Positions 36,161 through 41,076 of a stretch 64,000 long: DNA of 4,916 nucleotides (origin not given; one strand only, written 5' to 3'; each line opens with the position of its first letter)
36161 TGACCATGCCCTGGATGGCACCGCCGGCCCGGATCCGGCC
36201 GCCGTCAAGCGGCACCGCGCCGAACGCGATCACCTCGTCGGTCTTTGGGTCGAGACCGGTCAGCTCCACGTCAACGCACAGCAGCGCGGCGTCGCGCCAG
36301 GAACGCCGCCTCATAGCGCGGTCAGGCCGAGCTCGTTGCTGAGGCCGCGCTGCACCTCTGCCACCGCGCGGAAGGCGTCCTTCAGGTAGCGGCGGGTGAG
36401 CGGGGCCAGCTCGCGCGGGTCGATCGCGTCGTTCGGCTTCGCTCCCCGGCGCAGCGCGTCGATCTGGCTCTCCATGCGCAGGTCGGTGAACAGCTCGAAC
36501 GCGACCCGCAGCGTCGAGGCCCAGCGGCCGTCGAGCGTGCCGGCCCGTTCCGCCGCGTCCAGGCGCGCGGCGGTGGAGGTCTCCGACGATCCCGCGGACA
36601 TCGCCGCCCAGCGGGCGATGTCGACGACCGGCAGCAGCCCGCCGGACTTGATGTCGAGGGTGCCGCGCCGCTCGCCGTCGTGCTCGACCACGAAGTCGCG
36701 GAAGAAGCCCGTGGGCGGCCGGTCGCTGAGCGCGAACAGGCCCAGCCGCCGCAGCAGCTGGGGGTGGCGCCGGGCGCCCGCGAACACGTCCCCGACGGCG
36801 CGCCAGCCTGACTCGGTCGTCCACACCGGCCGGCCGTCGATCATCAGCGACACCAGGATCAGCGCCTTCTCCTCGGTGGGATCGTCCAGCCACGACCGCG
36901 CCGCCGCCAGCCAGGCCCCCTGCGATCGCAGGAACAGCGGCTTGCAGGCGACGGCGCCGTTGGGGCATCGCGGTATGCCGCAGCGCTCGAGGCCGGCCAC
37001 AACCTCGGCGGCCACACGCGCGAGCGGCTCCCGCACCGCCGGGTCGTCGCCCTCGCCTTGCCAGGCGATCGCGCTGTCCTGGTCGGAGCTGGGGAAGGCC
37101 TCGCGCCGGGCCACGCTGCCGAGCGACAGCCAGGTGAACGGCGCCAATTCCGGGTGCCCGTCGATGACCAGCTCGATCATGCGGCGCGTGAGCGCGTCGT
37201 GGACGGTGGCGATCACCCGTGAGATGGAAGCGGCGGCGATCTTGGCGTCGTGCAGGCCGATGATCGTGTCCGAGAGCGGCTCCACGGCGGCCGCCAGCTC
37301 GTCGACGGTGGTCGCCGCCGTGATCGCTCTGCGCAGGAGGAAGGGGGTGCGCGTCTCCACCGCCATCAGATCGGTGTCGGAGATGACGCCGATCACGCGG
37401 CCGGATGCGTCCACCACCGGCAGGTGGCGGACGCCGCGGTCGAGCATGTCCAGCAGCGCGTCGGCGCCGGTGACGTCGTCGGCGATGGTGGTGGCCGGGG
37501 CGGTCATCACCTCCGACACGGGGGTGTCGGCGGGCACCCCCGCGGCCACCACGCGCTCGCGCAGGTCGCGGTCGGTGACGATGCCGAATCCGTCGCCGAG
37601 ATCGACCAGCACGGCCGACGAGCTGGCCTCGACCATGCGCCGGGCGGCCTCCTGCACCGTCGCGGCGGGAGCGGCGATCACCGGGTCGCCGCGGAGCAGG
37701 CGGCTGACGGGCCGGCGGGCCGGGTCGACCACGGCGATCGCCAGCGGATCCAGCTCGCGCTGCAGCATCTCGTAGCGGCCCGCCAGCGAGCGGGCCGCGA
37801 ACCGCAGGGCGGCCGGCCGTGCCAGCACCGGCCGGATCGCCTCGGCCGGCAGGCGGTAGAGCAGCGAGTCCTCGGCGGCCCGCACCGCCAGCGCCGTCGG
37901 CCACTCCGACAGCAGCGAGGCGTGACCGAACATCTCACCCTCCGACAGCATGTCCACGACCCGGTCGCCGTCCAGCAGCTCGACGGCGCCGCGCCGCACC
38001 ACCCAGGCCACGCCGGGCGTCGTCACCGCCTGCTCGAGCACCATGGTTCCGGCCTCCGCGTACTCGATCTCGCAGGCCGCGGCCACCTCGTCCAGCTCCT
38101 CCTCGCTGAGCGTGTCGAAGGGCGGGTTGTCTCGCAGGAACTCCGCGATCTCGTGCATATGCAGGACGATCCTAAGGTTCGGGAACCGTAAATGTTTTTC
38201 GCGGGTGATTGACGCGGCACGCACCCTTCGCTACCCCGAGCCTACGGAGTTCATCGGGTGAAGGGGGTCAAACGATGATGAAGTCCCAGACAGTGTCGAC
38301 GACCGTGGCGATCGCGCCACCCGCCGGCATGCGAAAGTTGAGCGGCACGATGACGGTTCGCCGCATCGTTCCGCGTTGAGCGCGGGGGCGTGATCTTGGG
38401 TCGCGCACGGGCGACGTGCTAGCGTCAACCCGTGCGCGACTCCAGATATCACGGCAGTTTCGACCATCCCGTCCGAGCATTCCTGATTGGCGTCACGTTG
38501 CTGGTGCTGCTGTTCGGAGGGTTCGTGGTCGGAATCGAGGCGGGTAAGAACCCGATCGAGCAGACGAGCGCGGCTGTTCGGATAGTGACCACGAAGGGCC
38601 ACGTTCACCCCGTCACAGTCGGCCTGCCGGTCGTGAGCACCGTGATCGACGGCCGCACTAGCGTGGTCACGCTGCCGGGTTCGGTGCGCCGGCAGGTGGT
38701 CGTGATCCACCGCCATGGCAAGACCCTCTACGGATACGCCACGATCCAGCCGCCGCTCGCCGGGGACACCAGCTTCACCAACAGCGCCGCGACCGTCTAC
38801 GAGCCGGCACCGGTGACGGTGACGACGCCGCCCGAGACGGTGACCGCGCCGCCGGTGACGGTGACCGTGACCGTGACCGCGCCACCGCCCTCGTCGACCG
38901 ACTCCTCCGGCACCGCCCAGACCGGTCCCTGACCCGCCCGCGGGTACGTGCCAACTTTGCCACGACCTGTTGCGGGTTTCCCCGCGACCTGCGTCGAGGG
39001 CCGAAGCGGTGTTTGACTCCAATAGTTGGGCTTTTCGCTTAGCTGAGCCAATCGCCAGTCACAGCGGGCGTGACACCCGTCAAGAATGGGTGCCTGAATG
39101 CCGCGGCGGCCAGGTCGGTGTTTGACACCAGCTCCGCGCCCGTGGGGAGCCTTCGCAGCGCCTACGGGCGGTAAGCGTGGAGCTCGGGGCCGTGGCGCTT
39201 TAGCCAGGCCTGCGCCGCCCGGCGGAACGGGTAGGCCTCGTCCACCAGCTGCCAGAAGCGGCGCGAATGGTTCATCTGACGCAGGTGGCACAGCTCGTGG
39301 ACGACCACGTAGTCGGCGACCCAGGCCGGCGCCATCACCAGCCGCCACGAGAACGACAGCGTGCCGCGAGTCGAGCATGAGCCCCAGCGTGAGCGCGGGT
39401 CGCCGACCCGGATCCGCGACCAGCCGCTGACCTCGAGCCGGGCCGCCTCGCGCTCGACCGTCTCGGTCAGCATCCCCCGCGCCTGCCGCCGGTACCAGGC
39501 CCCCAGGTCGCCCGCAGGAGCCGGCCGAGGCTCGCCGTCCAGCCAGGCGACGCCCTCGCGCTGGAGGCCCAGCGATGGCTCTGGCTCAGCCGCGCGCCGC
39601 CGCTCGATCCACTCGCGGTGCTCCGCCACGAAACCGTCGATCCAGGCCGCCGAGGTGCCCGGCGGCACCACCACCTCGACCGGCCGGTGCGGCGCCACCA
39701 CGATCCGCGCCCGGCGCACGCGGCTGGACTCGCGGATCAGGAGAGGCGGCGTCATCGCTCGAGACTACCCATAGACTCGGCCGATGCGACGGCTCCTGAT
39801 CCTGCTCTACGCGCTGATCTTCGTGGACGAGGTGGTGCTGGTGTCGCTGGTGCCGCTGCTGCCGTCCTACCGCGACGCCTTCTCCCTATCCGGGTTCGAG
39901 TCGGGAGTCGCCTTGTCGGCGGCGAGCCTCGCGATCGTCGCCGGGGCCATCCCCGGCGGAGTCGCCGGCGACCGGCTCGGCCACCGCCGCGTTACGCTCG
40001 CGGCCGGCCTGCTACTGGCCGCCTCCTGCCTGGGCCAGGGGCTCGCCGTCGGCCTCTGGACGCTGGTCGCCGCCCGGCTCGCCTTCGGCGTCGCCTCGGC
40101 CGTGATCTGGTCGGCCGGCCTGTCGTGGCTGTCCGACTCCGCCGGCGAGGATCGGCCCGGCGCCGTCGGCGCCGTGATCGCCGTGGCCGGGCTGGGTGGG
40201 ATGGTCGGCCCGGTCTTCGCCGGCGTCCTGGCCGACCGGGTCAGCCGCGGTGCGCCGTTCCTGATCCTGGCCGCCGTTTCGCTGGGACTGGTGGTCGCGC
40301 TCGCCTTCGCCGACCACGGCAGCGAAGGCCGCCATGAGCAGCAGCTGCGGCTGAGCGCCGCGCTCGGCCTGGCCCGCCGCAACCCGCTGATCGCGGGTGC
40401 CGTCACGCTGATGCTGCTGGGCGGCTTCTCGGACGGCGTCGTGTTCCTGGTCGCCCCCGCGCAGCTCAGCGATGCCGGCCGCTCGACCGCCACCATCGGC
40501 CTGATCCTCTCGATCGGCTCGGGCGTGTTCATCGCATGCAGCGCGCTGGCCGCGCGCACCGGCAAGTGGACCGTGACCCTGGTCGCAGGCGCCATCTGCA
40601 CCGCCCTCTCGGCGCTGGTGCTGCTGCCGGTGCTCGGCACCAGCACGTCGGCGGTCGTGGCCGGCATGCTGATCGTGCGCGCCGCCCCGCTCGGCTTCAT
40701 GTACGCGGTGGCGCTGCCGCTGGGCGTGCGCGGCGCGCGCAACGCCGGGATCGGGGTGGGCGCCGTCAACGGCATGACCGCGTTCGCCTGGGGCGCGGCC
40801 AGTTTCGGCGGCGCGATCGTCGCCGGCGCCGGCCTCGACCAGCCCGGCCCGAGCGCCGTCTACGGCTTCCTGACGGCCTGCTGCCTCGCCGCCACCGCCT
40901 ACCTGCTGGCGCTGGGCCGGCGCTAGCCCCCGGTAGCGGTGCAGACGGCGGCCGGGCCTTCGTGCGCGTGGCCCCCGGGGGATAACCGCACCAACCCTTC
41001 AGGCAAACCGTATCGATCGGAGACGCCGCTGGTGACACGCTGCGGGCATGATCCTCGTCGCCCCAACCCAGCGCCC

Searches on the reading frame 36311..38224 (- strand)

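Call 73: search_protein_families(library=pfam, proteins=[window:36311-38224:-], max_evalue=0.00001)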
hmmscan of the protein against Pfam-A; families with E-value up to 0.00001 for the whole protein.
window:36311-38224:- (637 aa): 4 families
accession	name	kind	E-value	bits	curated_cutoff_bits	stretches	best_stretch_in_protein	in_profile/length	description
PF10335.14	DUF294_C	-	1.1e-39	136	22.5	1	489-630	2-143/145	Putative nucleotidyltransferase substrate binding domain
PF03445.19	DUF294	-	2.4e-29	102.4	21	1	319-451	5-137/138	Putative nucleotidyltransferase DUF294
PF00571.33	CBS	-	7.6e-18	65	24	1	236-288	1-53/57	CBS domain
PF00027.35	cNMP_binding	-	4.9e-10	39.7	27.5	1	55-135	3-87/89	Cyclic nucleotide-binding domain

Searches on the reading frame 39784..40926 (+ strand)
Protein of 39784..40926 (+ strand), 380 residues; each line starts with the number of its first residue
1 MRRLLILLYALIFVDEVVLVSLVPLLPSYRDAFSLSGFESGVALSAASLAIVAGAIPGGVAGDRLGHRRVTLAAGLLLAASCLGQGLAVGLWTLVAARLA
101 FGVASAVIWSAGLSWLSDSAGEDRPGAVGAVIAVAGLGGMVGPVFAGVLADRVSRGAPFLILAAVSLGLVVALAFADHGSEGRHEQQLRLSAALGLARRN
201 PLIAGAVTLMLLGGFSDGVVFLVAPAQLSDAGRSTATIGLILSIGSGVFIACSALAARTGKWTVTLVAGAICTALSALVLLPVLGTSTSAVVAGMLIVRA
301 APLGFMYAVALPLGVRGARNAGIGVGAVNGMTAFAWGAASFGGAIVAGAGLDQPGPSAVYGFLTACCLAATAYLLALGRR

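Call 73: search_protein_families(library=pfam, proteins=[window:39784-40926:+], max_evalue=0.00001)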
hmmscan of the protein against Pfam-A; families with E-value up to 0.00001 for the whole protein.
window:39784-40926:+ (380 aa): 1 family
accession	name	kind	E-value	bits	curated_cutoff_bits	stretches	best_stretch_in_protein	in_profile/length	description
PF07690.21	MFS_1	-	3.4e-35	122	33.4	1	8-339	4-346/347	Major Facilitator Superfamily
